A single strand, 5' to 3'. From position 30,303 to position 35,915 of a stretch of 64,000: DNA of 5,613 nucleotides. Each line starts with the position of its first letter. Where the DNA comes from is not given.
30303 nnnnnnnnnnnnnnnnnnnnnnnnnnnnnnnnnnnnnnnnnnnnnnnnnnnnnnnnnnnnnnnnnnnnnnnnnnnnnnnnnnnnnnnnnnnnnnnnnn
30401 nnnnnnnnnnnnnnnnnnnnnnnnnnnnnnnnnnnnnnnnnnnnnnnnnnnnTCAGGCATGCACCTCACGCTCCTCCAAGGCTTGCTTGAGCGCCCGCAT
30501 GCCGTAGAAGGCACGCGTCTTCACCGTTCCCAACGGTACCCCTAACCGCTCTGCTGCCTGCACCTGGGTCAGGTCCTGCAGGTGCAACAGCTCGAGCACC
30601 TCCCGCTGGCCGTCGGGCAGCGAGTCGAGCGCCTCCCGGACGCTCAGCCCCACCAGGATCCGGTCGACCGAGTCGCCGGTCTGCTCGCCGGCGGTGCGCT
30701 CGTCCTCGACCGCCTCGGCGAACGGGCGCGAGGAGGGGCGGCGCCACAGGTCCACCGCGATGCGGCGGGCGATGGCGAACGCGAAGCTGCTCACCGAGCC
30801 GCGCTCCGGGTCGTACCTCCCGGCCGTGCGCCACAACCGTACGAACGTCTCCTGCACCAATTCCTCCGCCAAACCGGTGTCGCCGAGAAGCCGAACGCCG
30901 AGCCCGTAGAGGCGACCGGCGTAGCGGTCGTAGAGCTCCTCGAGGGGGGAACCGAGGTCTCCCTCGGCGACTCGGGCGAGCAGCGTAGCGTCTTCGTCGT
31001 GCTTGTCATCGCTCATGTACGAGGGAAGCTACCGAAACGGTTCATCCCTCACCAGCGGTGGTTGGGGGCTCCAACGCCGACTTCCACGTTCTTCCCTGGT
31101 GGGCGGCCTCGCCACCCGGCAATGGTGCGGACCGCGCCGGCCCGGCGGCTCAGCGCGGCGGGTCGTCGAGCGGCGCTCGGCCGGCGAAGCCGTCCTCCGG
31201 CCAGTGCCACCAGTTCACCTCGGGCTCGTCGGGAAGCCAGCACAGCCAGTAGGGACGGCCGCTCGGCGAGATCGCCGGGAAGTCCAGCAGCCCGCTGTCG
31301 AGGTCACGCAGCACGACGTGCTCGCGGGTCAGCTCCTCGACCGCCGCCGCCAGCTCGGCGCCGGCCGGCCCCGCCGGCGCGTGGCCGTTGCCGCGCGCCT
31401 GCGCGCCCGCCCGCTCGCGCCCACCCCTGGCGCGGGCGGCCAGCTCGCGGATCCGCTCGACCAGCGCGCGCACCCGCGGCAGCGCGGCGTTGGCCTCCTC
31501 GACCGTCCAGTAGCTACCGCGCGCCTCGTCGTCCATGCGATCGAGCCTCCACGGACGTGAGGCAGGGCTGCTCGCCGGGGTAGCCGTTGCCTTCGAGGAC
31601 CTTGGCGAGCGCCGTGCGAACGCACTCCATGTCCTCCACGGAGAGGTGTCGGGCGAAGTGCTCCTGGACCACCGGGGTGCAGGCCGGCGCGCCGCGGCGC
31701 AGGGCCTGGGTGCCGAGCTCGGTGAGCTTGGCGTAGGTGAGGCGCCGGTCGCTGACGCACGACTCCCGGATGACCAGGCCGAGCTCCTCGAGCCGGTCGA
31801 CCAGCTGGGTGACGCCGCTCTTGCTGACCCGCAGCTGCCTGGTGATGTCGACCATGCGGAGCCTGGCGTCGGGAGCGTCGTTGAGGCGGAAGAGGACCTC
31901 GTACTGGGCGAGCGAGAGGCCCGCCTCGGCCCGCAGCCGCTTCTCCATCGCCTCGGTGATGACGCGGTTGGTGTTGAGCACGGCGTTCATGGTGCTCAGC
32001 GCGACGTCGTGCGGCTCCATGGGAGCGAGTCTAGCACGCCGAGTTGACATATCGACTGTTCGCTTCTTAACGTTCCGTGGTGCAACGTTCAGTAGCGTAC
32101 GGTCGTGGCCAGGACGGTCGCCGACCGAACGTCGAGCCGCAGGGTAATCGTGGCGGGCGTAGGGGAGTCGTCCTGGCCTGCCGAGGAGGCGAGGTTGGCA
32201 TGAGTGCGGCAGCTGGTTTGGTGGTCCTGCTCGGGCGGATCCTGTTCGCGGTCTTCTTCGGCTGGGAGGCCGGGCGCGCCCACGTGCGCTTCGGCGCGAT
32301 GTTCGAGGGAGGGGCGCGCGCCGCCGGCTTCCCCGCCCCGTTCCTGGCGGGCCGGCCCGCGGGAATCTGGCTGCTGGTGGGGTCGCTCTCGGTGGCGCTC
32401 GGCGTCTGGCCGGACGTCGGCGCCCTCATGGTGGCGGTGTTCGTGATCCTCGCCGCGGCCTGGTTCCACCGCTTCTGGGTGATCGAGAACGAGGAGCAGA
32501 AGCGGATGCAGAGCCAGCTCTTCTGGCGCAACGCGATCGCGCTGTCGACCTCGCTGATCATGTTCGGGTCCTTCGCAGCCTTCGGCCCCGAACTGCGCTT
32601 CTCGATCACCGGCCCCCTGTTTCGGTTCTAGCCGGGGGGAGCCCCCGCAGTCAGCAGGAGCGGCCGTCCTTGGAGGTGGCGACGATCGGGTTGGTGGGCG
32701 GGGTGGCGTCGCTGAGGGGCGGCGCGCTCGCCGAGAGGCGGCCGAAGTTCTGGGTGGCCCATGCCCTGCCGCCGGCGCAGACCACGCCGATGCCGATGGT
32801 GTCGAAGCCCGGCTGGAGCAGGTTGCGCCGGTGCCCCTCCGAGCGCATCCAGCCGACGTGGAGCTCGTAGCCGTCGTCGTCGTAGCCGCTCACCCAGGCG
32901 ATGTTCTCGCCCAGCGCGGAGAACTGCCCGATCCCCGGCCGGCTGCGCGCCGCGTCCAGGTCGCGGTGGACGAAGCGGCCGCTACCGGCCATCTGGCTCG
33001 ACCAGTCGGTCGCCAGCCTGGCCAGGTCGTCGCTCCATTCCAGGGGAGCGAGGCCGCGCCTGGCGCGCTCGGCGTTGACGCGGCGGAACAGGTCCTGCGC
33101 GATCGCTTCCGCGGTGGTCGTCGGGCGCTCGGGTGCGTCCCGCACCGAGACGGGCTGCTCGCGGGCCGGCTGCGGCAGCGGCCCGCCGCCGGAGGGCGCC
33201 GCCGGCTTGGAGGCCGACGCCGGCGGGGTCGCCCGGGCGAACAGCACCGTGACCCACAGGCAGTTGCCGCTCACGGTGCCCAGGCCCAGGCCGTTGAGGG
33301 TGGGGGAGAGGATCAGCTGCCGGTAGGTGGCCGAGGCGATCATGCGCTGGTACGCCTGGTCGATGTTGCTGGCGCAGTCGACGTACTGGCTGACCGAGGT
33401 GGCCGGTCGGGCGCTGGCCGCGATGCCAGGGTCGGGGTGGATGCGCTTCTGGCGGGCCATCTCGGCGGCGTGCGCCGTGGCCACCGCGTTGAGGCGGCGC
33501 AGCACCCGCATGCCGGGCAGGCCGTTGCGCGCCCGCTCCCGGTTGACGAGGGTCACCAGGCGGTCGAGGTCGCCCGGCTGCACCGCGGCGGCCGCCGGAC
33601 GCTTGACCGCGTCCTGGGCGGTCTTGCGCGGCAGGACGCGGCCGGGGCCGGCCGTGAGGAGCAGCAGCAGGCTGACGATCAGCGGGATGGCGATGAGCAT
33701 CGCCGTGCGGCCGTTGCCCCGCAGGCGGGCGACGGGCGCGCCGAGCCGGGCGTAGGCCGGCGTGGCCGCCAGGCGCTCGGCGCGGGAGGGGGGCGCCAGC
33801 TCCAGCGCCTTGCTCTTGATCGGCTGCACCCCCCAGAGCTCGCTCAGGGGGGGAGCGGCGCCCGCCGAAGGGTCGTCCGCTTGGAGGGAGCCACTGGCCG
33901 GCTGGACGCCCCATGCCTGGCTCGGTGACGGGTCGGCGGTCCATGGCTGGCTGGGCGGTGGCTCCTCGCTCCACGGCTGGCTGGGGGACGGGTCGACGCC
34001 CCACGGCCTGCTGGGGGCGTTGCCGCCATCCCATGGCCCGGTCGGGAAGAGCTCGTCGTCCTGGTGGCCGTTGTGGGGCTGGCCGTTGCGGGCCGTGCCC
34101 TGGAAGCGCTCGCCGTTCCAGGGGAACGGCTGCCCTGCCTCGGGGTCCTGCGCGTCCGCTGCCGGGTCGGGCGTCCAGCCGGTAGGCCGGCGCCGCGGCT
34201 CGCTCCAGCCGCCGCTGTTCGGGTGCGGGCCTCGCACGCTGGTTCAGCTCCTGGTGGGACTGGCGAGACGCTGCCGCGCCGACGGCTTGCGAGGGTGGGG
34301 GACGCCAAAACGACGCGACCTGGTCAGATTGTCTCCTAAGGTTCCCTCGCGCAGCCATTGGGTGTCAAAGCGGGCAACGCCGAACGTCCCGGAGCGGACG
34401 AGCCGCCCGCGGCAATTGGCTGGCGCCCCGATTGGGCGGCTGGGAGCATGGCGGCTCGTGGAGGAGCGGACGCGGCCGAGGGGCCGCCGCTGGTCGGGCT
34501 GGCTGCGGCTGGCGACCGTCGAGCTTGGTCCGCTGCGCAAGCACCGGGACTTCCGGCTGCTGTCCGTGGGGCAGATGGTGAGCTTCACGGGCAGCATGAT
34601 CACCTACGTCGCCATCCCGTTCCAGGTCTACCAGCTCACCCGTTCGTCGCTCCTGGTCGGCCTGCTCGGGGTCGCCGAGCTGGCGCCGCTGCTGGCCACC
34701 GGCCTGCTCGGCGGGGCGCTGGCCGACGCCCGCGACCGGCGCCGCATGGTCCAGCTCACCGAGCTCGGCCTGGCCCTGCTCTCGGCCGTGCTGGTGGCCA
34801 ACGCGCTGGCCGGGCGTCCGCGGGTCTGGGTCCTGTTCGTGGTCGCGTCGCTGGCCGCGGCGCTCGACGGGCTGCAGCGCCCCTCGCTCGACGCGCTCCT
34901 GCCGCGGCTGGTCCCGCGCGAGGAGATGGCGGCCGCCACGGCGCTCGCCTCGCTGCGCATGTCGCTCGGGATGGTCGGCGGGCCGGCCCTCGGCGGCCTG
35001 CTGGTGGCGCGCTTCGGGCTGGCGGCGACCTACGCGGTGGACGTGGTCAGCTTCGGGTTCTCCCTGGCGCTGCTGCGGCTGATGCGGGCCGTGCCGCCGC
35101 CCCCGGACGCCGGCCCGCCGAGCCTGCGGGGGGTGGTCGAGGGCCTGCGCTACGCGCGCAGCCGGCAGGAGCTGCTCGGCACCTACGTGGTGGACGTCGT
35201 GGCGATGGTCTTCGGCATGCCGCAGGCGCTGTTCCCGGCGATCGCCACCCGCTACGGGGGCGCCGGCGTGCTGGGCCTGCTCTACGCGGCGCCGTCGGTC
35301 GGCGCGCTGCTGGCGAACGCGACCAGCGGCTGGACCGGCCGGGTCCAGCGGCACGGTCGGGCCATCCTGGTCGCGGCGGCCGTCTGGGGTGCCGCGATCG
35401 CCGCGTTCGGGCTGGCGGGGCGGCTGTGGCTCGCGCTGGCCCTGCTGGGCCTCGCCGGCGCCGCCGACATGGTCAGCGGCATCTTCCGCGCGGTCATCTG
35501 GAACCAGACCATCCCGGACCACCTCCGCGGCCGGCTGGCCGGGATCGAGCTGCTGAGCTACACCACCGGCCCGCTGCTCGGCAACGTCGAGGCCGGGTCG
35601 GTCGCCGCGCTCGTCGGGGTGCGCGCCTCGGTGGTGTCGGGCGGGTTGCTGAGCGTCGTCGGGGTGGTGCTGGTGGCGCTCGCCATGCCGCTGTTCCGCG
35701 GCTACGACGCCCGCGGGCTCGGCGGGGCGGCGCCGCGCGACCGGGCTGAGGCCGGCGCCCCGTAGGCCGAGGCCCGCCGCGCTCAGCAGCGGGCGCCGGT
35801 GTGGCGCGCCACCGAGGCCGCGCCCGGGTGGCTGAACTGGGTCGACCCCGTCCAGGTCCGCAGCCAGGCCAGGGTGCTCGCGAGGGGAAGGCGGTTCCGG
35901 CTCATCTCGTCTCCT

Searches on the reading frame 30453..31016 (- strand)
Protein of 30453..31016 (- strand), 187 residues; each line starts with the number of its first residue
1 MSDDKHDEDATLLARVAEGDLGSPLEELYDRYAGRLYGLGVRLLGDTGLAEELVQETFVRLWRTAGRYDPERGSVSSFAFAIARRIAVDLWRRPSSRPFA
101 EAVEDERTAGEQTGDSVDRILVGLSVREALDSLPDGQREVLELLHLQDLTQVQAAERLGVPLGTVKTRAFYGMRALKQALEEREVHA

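Call 3: search_protein_families(library=pfam, proteins=[window:30453-31016:-], max_evalue=0.01)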
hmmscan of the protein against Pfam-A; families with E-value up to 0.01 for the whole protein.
window:30453-31016:- (187 aa): 4 families
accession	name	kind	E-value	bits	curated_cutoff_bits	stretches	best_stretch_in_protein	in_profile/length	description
PF04542.20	Sigma70_r2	-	1.1e-19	70.5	24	1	28-93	1-67/71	Sigma-70 region 2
PF04545.22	Sigma70_r4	-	1.2e-13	50.7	24.1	1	129-178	1-50/50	Sigma-70, region 4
PF08281.18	Sigma70_r4_2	-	2e-12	47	25.7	1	125-176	3-54/54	Sigma-70, region 4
PF07638.17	Sigma70_ECF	-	0.0015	18.9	21.1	1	52-168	51-171/185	ECF sigma factor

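Call 52: search_protein_families(library=ncbifam, proteins=[window:30453-31016:-], max_evalue=0.001)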
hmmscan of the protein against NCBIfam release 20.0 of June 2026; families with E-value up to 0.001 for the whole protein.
window:30453-31016:- (187 aa): 80 families (the best 25 are shown)
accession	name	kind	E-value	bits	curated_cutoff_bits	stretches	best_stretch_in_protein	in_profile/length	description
NF007227.0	PRK09645.1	subfamily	1.7e-38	132.3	202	1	25-186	15-176/177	sigma-70 family RNA polymerase sigma factor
NF007228.0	PRK09646.1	subfamily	8.2e-38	130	226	1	5-181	13-191/194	ECF RNA polymerase sigma factor SigK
NF009172.0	PRK12519.1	subfamily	2.5e-36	125.1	222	1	5-182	12-191/194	RNA polymerase sigma factor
NF010500.0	PRK13919.1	subfamily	1.3e-32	113.5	226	1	9-182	10-185/186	putative RNA polymerase sigma E protein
NF004113.0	PRK05602.1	equivalog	7.2e-30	104.2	208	1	3-185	26-206/211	RNA polymerase sigma factor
NF009166.1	PRK12513.1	equivalog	3.3e-29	102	206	1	4-185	4-191/193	RNA polymerase sigma factor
NF008890.0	PRK11924.1-3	equivalog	2.3e-27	95.7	284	1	3-182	19-203/205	RNA polymerase sigma factor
NF009168.0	PRK12515.1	subfamily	1.4e-26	93.2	236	1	5-185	5-184/189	RNA polymerase sigma factor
TIGR02937.1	sigma70-ECF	superfamily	1.1e-24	86.9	42.9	1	25-180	3-165/165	sigma-70 family RNA polymerase sigma factor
TIGR02983.1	SigE-fam_strep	subfamily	2.8e-24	85.8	141.55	1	25-183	8-161/162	SigE family RNA polymerase sigma factor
NF009178.0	PRK12526.1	equivalog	1.8e-23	83.2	301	1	7-183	27-209/211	RNA polymerase sigma factor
NF009189.0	PRK12537.1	equivalog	5.3e-22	78.2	261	1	5-180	7-181/182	RNA polymerase sigma factor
NF009171.0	PRK12518.1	equivalog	8e-22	78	208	1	6-185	11-189/191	RNA polymerase sigma factor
NF007225.0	PRK09643.1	equivalog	1.3e-21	77.2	190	1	6-182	11-184/204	RNA polymerase sigma factor SigM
NF009176.0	PRK12524.1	equivalog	1e-19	71.1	264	1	7-183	11-187/196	RNA polymerase sigma factor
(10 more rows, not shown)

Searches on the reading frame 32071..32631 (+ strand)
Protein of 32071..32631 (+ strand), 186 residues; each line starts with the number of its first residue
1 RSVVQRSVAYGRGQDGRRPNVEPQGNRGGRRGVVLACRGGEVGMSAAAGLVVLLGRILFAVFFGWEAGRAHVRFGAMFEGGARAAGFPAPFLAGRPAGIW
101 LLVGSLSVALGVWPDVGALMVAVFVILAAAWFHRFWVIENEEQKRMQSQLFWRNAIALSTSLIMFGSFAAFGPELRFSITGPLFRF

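Call 10: search_protein_families(library=pfam, proteins=[window:32071-32631:+], max_evalue=0.01)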
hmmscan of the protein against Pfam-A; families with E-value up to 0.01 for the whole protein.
window:32071-32631:+ (186 aa): 1 family
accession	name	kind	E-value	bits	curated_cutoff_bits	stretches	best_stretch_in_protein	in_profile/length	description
PF07681.17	DoxX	-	0.00011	23.1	23.6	1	52-134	2-85/85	DoxX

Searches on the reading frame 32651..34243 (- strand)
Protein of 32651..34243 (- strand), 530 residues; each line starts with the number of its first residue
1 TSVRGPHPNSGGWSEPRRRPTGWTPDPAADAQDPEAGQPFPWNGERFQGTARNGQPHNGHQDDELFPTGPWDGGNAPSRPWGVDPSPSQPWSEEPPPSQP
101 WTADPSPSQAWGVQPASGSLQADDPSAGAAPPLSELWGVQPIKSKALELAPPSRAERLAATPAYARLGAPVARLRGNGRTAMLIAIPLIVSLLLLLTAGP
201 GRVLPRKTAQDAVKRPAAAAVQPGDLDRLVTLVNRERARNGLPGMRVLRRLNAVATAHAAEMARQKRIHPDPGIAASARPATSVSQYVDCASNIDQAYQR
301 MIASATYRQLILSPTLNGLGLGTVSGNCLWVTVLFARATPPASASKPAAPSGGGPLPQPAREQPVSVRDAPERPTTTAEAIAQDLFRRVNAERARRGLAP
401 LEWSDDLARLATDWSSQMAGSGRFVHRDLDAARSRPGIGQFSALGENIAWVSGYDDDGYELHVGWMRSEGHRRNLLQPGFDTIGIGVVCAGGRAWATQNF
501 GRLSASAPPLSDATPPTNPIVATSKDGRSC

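Call 10: search_protein_families(library=pfam, proteins=[window:32651-34243:-], max_evalue=0.01)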
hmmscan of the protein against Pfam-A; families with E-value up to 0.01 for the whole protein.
window:32651-34243:- (530 aa): 1 family
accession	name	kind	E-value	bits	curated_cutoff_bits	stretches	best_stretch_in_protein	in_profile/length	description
PF00188.32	CAP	-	1.5e-26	94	21.1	2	387-500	2-117/117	Cysteine-rich secretory protein family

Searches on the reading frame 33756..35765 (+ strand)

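Call 10: search_protein_families(library=pfam, proteins=[window:33756-35765:+], max_evalue=0.01)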
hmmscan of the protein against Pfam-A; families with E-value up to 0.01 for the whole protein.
window:33756-35765:+ (669 aa): 2 families
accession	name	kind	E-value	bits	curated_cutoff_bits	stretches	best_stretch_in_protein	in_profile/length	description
PF05977.19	MFS_3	-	2.9e-36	125.4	27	1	257-645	4-396/524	Transmembrane secretion effector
PF07690.21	MFS_1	-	4.4e-26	92.1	33.4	2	269-500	1-232/347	Major Facilitator Superfamily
